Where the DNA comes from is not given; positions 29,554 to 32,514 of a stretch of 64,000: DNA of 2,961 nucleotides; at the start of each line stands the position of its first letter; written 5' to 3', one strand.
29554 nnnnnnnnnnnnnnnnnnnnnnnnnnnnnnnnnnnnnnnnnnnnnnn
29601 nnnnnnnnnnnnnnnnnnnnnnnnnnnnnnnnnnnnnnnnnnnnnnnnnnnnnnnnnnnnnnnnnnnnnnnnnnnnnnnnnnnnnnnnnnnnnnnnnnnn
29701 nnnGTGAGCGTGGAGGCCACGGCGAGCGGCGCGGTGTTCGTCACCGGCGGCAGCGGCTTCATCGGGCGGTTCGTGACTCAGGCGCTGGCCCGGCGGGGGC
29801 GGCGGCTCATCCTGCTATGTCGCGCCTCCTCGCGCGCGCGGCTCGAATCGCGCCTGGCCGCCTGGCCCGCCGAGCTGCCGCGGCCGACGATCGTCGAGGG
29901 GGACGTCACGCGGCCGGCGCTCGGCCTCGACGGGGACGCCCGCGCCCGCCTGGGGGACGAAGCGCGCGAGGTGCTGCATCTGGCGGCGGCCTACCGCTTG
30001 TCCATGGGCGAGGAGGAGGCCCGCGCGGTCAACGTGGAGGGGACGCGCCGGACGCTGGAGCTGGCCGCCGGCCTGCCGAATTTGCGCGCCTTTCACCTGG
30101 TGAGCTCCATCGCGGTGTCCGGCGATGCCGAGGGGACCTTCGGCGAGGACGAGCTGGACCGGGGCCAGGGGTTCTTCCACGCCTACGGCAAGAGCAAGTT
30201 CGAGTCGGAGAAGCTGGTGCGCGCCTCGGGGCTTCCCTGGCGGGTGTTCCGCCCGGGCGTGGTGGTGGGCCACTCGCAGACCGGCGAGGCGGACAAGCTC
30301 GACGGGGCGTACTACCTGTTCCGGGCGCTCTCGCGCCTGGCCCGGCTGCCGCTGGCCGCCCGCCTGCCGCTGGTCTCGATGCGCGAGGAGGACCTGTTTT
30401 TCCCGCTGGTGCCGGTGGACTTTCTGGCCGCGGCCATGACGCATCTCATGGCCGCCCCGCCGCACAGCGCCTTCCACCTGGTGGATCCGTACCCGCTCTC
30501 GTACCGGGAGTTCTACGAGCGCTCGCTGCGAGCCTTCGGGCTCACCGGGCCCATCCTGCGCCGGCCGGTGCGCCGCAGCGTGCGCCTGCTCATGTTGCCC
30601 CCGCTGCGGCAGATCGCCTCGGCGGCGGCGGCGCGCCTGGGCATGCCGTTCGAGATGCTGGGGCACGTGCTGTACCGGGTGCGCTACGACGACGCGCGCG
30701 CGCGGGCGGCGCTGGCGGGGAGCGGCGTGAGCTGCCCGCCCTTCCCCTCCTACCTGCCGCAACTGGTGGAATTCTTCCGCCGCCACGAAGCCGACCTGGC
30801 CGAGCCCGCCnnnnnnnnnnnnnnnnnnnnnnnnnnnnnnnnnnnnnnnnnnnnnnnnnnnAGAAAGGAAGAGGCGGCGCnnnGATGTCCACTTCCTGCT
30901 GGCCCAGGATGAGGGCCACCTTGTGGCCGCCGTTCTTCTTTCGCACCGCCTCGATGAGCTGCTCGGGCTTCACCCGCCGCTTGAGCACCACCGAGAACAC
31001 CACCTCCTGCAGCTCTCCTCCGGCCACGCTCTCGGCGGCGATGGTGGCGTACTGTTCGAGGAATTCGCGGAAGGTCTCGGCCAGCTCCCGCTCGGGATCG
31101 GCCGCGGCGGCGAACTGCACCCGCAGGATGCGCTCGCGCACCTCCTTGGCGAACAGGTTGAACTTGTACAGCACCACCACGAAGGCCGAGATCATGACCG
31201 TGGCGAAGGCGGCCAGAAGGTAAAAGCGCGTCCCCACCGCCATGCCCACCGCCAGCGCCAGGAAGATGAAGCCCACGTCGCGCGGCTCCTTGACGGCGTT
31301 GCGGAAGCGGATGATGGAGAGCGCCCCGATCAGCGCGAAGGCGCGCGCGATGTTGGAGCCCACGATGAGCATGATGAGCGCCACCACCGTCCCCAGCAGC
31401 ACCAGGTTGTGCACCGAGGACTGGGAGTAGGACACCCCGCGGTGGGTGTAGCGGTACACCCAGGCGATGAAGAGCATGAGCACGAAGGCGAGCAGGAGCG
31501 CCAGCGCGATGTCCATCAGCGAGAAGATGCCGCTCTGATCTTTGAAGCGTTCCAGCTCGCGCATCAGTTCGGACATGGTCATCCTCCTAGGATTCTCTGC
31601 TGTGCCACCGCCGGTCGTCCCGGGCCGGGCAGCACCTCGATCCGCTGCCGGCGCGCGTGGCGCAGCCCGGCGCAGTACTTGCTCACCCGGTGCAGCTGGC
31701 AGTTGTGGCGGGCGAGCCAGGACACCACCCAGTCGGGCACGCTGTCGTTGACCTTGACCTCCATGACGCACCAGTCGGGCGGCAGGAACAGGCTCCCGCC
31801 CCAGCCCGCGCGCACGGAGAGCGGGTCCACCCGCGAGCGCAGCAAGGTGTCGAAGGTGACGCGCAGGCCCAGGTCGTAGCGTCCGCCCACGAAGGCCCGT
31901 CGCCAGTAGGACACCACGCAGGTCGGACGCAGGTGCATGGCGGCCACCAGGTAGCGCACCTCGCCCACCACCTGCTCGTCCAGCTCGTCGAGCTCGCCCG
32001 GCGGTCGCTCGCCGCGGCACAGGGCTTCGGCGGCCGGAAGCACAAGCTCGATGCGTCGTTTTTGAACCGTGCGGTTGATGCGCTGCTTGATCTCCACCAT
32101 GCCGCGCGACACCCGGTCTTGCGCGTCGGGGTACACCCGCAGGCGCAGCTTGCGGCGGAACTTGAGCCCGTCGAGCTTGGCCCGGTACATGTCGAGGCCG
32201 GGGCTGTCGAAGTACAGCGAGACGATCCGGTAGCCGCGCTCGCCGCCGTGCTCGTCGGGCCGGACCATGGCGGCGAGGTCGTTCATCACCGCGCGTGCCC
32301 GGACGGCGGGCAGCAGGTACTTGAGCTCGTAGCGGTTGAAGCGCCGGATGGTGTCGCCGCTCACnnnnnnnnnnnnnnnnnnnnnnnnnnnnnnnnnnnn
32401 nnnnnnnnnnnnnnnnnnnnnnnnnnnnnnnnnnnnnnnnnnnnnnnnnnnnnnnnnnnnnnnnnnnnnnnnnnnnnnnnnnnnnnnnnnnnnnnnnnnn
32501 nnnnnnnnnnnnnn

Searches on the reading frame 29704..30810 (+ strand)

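Call 40: search_protein_families(library=pfam, proteins=[window:29704-30810:+], max_evalue=0.0001)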
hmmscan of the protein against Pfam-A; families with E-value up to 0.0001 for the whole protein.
window:29704-30810:+ (369 aa): 7 families
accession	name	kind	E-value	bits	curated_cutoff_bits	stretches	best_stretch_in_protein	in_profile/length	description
PF07993.18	NAD_binding_4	-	2.3e-42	145.4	20.1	1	13-245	1-258/258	Male sterility protein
PF01370.27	Epimerase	-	2.9e-16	60.1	20.9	1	11-193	1-179/240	NAD dependent epimerase/dehydratase family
PF01073.25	3Beta_HSD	-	5.6e-10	39.1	22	1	13-175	2-160/280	3-beta hydroxysteroid dehydrogenase/isomerase family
PF13460.12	NAD_binding_10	-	9.9e-10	39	27.2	1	15-191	1-150/184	NAD(P)H-binding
PF16363.11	GDP_Man_Dehyd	-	1.7e-07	31.5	27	1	12-174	1-166/332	GDP-mannose 4,6 dehydratase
PF08659.16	KR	-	1e-05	26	22.6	1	9-137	1-138/180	KR domain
PF04321.23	RmlD_sub_bind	-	2.3e-05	24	27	1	11-192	3-156/287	RmlD substrate binding domain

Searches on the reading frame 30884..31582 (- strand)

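Call 40: search_protein_families(library=pfam, proteins=[window:30884-31582:-], max_evalue=0.0001)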
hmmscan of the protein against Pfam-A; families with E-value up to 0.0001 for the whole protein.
window:30884-31582:- (233 aa): 1 family
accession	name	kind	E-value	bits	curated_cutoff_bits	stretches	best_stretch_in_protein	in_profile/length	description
PF16316.10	DUF4956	-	1.2e-16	61.4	30.6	1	35-177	3-146/169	Domain of unknown function (DUF4956)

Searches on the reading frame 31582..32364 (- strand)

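Call 40: search_protein_families(library=pfam, proteins=[window:31582-32364:-], max_evalue=0.0001)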
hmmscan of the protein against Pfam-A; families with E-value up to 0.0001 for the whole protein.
window:31582-32364:- (261 aa): 1 family
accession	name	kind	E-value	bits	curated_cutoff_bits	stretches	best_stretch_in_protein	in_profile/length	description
PF09359.15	VTC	-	2.8e-37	129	23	1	10-235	1-232/235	VTC domain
